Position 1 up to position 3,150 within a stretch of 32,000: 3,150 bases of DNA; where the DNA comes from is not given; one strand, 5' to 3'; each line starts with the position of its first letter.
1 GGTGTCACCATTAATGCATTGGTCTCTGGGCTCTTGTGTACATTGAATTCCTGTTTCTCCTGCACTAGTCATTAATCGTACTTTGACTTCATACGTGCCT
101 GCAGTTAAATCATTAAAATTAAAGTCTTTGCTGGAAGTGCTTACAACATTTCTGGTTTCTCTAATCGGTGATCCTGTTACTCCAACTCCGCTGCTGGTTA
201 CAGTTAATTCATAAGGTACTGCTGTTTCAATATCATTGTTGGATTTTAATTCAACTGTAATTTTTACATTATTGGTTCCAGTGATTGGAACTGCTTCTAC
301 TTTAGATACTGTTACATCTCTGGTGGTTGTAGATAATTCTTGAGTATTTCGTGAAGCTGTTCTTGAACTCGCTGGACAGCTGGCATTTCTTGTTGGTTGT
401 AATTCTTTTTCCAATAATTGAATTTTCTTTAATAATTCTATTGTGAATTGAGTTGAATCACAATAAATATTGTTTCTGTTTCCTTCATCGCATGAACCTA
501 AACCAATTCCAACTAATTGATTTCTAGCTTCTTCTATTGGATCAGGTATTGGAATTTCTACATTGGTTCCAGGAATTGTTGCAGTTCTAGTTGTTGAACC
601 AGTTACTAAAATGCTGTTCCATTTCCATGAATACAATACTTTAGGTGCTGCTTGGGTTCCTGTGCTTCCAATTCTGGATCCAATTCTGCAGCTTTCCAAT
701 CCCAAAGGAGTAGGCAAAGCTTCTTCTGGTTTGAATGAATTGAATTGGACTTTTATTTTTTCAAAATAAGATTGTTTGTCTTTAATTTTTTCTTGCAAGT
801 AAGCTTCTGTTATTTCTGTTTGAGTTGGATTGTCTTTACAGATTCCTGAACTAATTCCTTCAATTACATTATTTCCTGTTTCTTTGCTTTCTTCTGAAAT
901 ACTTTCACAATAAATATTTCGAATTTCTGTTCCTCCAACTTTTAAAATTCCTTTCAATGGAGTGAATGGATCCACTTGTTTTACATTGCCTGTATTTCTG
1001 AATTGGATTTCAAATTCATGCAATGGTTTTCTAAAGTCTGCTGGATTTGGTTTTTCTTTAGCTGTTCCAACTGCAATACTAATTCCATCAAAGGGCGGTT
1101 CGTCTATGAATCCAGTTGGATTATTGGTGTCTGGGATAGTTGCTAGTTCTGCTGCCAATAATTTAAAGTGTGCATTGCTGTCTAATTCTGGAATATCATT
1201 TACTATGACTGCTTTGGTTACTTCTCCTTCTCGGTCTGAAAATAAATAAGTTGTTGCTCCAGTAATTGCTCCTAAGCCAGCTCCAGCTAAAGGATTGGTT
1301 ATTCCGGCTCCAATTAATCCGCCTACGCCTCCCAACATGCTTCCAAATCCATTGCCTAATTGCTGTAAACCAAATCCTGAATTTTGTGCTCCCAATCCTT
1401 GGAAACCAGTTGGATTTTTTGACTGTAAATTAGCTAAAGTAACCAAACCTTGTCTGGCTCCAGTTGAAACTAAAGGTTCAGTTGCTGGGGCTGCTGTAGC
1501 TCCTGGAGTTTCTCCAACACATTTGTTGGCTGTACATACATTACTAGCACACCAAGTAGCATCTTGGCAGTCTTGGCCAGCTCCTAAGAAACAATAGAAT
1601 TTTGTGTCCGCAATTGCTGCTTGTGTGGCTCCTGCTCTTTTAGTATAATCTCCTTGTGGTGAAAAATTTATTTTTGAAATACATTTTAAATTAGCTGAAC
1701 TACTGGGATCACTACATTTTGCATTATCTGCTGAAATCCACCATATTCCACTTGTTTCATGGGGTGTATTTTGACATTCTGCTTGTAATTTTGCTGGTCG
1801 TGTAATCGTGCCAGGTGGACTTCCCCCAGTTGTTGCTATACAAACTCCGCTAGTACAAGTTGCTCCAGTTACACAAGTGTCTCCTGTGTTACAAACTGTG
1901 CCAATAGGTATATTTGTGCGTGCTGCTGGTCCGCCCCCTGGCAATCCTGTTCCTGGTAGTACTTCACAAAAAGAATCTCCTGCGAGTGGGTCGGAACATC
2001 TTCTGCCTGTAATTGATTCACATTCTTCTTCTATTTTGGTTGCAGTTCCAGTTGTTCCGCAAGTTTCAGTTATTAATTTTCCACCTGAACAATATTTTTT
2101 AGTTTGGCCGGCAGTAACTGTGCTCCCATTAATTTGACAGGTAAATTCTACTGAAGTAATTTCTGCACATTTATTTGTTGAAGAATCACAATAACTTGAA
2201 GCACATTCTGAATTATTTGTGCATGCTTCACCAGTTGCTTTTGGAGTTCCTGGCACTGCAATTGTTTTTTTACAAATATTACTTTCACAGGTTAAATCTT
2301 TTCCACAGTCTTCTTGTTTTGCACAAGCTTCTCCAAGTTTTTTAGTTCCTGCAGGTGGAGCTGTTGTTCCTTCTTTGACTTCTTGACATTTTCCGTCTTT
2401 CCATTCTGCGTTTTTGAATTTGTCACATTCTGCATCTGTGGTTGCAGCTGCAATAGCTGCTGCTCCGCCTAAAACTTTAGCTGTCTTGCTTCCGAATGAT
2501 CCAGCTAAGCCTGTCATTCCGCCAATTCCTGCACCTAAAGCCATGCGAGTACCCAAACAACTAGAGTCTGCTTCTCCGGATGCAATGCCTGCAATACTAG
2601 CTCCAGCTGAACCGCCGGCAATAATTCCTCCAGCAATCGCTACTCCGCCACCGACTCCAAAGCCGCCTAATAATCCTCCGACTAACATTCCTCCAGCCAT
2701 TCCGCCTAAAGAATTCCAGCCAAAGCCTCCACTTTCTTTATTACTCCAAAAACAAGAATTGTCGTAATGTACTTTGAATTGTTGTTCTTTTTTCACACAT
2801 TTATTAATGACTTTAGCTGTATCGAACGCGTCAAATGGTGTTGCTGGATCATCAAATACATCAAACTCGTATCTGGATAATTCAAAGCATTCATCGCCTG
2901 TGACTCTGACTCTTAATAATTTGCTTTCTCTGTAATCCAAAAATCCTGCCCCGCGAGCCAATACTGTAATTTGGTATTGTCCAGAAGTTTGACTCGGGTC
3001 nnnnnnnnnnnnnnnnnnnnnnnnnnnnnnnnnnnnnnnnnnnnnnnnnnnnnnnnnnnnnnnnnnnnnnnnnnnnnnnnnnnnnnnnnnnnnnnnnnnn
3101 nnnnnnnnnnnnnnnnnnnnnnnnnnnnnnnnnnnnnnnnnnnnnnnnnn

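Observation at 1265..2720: Giant 1 distal module: two glycine-zipper hydrophobic segments flanking four Cys-rich GxxC-x5-C-x5-C-x4-C repeats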

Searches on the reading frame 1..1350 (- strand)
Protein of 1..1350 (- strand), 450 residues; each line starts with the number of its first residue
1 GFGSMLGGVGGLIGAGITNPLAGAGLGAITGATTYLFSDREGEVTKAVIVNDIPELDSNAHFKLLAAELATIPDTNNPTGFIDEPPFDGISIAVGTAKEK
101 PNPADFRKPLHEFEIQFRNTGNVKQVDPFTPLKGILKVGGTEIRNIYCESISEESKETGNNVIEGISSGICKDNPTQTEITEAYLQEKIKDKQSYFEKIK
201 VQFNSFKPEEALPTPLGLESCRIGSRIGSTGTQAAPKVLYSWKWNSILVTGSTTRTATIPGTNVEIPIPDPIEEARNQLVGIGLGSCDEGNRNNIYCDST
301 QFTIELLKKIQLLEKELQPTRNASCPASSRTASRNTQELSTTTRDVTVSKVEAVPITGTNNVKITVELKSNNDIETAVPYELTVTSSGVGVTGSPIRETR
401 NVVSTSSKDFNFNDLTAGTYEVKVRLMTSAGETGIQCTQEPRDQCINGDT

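Call 21: search_protein_families(library=ncbifam, proteins=[window:1-1350:-], max_evalue=10)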
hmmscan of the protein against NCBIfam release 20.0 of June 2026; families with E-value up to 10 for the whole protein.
window:1-1350:- (450 aa): 1 family
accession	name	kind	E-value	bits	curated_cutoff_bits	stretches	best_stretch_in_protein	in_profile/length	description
NF049956.1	VI_Cas13e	exception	0.26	10.3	175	1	136-205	18-89/467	type VI-C CRISPR-associated RNA-guided ribonuclease Cas13e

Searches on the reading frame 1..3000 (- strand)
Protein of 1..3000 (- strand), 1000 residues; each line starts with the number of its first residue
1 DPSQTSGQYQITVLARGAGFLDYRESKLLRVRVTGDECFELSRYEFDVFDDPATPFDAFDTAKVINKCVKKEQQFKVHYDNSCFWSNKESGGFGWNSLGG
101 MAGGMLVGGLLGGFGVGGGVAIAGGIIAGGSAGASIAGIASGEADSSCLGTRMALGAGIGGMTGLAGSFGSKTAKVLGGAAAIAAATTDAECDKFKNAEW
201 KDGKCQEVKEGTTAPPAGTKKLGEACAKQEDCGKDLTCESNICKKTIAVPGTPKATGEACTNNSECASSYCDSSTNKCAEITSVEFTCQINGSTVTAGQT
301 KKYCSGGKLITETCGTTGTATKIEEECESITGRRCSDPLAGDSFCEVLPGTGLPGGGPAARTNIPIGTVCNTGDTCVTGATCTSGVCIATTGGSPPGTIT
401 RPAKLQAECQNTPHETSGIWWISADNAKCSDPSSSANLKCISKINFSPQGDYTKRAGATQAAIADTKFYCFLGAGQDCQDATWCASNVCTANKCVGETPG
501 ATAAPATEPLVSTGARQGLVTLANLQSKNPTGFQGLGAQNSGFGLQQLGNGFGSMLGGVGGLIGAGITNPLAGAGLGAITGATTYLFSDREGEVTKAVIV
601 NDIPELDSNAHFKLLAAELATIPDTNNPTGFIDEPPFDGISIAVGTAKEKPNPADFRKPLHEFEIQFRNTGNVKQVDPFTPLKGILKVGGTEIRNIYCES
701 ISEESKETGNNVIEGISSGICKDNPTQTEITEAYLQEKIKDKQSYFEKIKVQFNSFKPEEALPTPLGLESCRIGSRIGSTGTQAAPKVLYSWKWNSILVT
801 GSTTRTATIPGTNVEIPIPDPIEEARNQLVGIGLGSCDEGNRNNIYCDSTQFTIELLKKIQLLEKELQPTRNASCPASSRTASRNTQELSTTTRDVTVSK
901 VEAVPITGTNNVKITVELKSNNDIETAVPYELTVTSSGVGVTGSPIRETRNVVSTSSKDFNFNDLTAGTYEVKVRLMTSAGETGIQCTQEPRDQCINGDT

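Call 28: find_related_loci(query=A1, collection=genome_contigs, flank=10000)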
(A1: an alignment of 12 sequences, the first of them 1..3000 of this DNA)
Query A1 (1000 aa) in genome_contigs; peptide patterns used: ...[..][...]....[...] (x = any residue, [..] = any of these).
154 stretches matched a pattern; 141 encode a relative of the query (tblastn E <= 1e-3); the best 80 are kept; 71 distinct loci.
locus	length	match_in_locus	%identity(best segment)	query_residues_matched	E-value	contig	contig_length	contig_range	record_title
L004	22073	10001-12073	28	7-1000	1e-36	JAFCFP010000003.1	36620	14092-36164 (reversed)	MAG: Candidatus Iainarchaeum archaeon isolate Meg22_1618_Bin_64 Meg22_1618_Bin_64_scaffold_1097, whole genome shotgun se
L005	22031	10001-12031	29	1-934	5e-34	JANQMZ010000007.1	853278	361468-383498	MAG: archaeon isolate PL23a_bin.47 k99_6018078, whole genome shotgun sequence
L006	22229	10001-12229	27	7-976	1e-33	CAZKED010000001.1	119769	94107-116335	MAG TPA_asm: uncultured archaeon isolate binchicken_co334_40 genome assembly, contig: NODE_175_length_119769_cov_7.69649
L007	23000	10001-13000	28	2-976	2e-30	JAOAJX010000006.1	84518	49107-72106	MAG: Candidatus Iainarchaeum archaeon isolate SKW289 NODE_6_length_84518_cov_8.519534, whole genome shotgun sequence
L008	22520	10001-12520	28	7-977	2e-30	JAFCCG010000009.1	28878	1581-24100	MAG: Chloroflexi bacterium isolate AB_1215_Bin_59 AB_1215_Bin_59.fna_scaffold_1664, whole genome shotgun sequence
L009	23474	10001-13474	26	7-990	1e-29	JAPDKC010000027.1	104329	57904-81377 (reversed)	MAG: archaeon isolate S5B6_HD70 c_000000000076, whole genome shotgun sequence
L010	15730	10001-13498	28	7-976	6e-30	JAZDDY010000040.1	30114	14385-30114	MAG: Candidatus Iainarchaeum archaeon isolate MEGAHIT-group-0.114 k141_7764133, whole genome shotgun sequence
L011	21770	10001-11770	26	7-976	9e-30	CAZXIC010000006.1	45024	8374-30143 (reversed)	MAG TPA_asm: uncultured archaeon isolate SRP323688_co1_45 genome assembly, contig: NODE_1528_length_45024_cov_7.544041,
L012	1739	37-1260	25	529-999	3e-30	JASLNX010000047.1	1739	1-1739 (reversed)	MAG: archaeon isolate Arabian11_MAG_21 c_000000481122, whole genome shotgun sequence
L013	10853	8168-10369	27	7-922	2e-29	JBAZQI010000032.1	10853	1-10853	MAG: archaeon isolate SO_2017_SWC_5 scaffold_5275_c1_LP-4_2017, whole genome shotgun sequence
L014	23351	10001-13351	26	7-987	9e-27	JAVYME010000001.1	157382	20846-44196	MAG: Candidatus Iainarchaeum archaeon isolate DPZ-2_202101_bins_90 DPZ-2_202101_bins_90_scaffold_1, whole genome shotgun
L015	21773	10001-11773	26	7-977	3e-28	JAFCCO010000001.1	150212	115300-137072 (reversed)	MAG: Candidatus Iainarchaeum archaeon isolate AB_3033_Bin_60 AB_3033_Bin_60_scaffold_31, whole genome shotgun sequence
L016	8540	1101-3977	27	2-976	6e-28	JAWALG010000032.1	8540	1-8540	MAG: Candidatus Iainarchaeum archaeon isolate SRBZ-1_202007_bins_46 SRBZ-1_202007_bins_46_scaffold_32, whole genome shot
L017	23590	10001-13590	27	3-990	2e-27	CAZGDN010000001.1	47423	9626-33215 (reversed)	MAG TPA_asm: uncultured archaeon isolate SRP141559_co1_70 genome assembly, contig: NODE_194_length_47423_cov_22.750697,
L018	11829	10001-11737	29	6-922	5e-27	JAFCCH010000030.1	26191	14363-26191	MAG: Thaumarchaeota archaeon isolate AB_1215_Bin_64 AB_1215_Bin_64.fna_scaffold_8985, whole genome shotgun sequence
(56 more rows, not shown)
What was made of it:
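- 301..1020 (-): Conserved block B (aa 2041-2280) of the C-terminal module, carrying the family hallmark YCD[AS]TQF motif and four invariant Cys. The motif recovered 141 loci in GTDB genomes (call 28).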

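Call 34: predict_structure(alignment_id=A1)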
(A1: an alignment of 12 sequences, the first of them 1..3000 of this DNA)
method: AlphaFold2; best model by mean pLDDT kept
length: 1000 residues; sequences in the alignment: 12
mean_pLDDT: 45.0   pTM: 0.33
mean pLDDT of the five models: 45.0, 44.3, 40.1, 40.0, 38.8
residues with pLDDT >= 90: 0; 70-90: 155; 50-70: 168; < 50: 677
segments of 3 or more residues with pLDDT < 50: 1-3, 74-194, 200-215, 248-302, 304-309, 311-357, 359-599, 607-609, 619-624, 626-633, 697-738, 760-804, 806-808, 813-815, 817-835, 838-840, 842-846, 848-854, 858-865, 867-883, 938-941, 980-983, 996-998
pLDDT, mean of each block of 10 residues (from residue 1): 58 62 60 70 78 62 76 48 40 38 35 32 31 32 29 27 26 27 31 47 42 51 83 84 67 33 29 27 23 32 45 41 29 30 30 33 29 30 28 25 24 24 22 28 25 23 25 30 32 26 27 24 24 27 29 35 37 39 41 44 51 60 41 60 75 63 81 71 77 52 38 33 36 42 70 69 36 36 36 38 46 50 41 47 47 48 47 41 51 63 72 80 67 63 68 78 70 66 50 50
secondary structure, 60 per line:
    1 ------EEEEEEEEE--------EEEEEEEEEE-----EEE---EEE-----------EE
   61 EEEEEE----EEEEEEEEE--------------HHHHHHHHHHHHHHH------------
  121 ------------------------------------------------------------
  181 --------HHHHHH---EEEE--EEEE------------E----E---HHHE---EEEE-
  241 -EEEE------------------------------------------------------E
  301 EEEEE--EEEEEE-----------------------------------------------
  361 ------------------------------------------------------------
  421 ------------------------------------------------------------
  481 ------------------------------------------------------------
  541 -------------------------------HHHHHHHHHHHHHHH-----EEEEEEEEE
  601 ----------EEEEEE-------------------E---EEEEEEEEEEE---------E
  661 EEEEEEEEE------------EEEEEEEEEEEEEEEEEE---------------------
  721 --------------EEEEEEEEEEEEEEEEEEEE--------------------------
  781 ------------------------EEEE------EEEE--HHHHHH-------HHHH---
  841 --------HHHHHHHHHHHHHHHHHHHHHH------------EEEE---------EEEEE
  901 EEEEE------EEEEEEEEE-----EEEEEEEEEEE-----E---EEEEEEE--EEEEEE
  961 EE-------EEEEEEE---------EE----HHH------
elements in order (helices of 4 or more, strands of 3 or more residues): E7-15 E24-33 E39-41 E45-47 E59-66 E71-79 H94-108 H189-194 E198-201 E204-207 E236-239 E242-245 E300-305 E308-313 H572-586 E592-600 E611-616 E640-650 E660-669 E682-699 E735-754 E805-808 E815-818 H821-826 H834-837 H849-870 E883-886 E896-905 E912-920 E926-936 E946-952 E955-962 E970-976
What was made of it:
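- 1441..2442 (-): Hypervariable insert (aa 1567-1900): 28 Cys and four 4-Cys repeats (nt 2272-2334, 2167-2232, 1840-1902, 1519-1578). The first repeat is the only part of the module that AlphaFold2 models with confidence (pLDDT ~83; call 34).
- AlphaFold2 models the segments as low-confidence coil (call 34).
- Tried and rejected: AlphaFold2 of g1 aa 1381-2380 with 12 sequences gave mean pLDDT 45, with the segments and most of the insert below 40 (call 34).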

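Call 47: find_homologous_proteins(query=A3, max_evalue=1e-10)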
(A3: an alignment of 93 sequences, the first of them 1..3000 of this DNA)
Query A3 (93 sequences): 8000 candidates shared short words with the query, none scored E <= 1e-10.
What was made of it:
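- Tried and rejected: The same search with the 93-sequence family alignment also found nothing, so that search was wasted (call 47).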

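Call 52: find_related_loci(query=window:1-3000:-, collection=metagenome_contigs, flank=3000)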
Query window:1-3000:- (1000 aa) in metagenome_contigs; peptide patterns used: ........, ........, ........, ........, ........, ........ (x = any residue, [..] = any of these).
102 stretches matched a pattern, but none encodes a relative of the query by tblastn (E <= 1e-3).
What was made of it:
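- Tried and rejected: The metagenome scan for close relatives of g1 found none (call 52).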

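Call 53: fold_search(model_id=the predicted structure, library=pdb)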
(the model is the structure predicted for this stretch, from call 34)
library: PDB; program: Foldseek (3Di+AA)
matches with E <= 10: 1222; with E <= 0.001: 0
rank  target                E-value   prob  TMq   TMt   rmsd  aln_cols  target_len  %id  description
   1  8dhl_B                7.2e-03  1.00  0.07  0.08   4.4        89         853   16  Tannerella forsythia beta-glucuronidase (L2) (released 2023-05-17)
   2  8dhl_A                7.2e-03  1.00  0.07  0.08   5.2        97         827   14  Tannerella forsythia beta-glucuronidase (L2) (released 2023-05-17)
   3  8dne_A                1.2e-02  1.00  0.07  0.18   3.8        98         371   14  CryoEM structure of the A.aeolicus WzmWzt transporter bound to ATP (released 2022-09-21)
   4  3fn9_A                1.4e-02  1.00  0.08  0.11   5.8       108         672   15  Crystal structure of putative beta-galactosidase from bacteroides fragilis (released 2009-01-13)
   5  6o14_B                1.6e-02  1.00  0.08  0.45   4.1       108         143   16  Crystal structure of the Aquifex aeolicus Wzt Carbohydrate Binding Domain (released 2020-01-15)
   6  9mfg_B                1.7e-02  0.99  0.07  0.20   4.4        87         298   15  Complex of IL23 receptor and VHH (released 2025-05-21)
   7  7k2t_C                1.9e-02  1.00  0.08  0.19   3.1        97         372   13  Mg2+/ATP-bound structure of the full-length WzmWzt O antigen ABC transporter in lipid nanodiscs (released 2021-01-13)
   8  3o0l_A                1.9e-02  1.00  0.08  0.57   7.0       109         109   15  Crystal structure of a Pfam DUF1425 family member (Shew_1734) from Shewanella sp. pv-4 at 1.81 a resolution (released 2010-08-04)
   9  5t98_A                2.0e-02  1.00  0.07  0.10   3.7        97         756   12  Crystal structure of BuGH2Awt (released 2017-09-13)
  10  6o14_A                2.3e-02  1.00  0.07  0.42   3.9        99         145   14  Crystal structure of the Aquifex aeolicus Wzt Carbohydrate Binding Domain (released 2020-01-15)
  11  4cu7                  2.4e-02  1.00  0.07  0.09   5.2       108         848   18  Unravelling the multiple functions of the architecturally intricate Streptococcus pneumoniae beta-galactosidase, BgaA (released 2014-08-20)
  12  5z87_B                2.4e-02  0.82  0.05  0.06  14.7        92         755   14  Structural of a novel b-glucosidase EmGH1 at 2.3 angstrom from Erythrobacter marinus (released 2019-02-06)
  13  6r4m_C                2.4e-02  0.75  0.06  0.26  11.6       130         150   12  Crystal structure of S. cerevisia Niemann-Pick type C protein NPC2 (released 2019-09-25)
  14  5g50_B                2.5e-02  0.92  0.07  0.23   7.1       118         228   20  Vibrio cholerae scaffolding protein RbmA in complex with magnesium. (released 2017-11-29)
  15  5wab_C                2.6e-02  1.00  0.08  0.11   4.0       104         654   14  Crystal Structure of Bifidobacterium adolescentis GH3 beta-glucosidase (released 2018-04-04)
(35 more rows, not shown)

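Call 78: search_solved_structures(query=A1, max_evalue=1)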
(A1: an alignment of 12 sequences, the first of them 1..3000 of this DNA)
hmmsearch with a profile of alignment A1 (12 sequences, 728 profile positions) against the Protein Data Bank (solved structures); distinct sequences matched with E-value up to 1: 0.
